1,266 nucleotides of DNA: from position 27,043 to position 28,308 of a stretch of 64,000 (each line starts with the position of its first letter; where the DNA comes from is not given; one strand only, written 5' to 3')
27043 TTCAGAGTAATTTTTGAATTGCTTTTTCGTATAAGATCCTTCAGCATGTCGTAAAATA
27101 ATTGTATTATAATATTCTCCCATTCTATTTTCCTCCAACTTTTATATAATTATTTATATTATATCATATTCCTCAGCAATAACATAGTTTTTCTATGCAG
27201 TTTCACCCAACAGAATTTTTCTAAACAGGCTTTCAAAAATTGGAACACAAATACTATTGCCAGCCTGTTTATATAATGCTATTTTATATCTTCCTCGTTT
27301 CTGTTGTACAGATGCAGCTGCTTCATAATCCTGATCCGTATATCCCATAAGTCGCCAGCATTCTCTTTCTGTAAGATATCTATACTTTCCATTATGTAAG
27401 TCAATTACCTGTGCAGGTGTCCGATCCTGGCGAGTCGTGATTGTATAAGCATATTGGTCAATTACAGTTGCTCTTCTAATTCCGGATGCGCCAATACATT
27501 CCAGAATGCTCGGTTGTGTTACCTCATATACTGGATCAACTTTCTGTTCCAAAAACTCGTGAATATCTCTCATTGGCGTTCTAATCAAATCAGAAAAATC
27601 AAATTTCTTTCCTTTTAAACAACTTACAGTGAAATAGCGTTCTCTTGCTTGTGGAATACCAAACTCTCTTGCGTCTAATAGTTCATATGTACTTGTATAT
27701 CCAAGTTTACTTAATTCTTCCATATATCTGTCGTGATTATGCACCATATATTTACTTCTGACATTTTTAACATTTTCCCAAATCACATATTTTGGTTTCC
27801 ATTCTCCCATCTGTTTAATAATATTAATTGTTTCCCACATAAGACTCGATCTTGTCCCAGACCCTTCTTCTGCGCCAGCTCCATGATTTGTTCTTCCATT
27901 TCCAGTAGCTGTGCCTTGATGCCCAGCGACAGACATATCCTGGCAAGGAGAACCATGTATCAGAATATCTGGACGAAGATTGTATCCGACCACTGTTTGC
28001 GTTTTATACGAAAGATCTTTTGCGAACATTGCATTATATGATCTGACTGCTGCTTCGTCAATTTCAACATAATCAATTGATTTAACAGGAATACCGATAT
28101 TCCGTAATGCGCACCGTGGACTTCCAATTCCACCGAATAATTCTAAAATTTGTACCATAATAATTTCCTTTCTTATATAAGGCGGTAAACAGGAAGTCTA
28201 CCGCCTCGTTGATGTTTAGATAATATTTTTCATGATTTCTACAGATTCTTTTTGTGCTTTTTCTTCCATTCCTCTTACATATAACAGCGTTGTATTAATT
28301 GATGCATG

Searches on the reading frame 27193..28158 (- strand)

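Call 65: search_protein_families(library=phrogs, proteins=[window:27193-28158:-], max_evalue=0.00001)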
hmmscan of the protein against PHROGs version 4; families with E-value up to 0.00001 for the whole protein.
window:27193-28158:- (321 aa): 6 families
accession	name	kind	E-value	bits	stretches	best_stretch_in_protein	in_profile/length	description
phrog_116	-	other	1.1e-69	236.6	1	1-316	207-490/779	DNA methyltransferase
phrog_363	-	other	1.4e-33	117.5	1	2-316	54-313/327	DNA methyltransferase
phrog_17284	-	unknown function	1.4e-14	55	1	232-316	131-211/245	-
phrog_16427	-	other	9.1e-12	46.1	1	226-314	87-167/235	DNA methyltransferase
phrog_8411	-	unknown function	6.5e-07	30.3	1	224-292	134-201/206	-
phrog_26324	-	other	5.1e-06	27.7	1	237-309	129-197/210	DNA methyltransferase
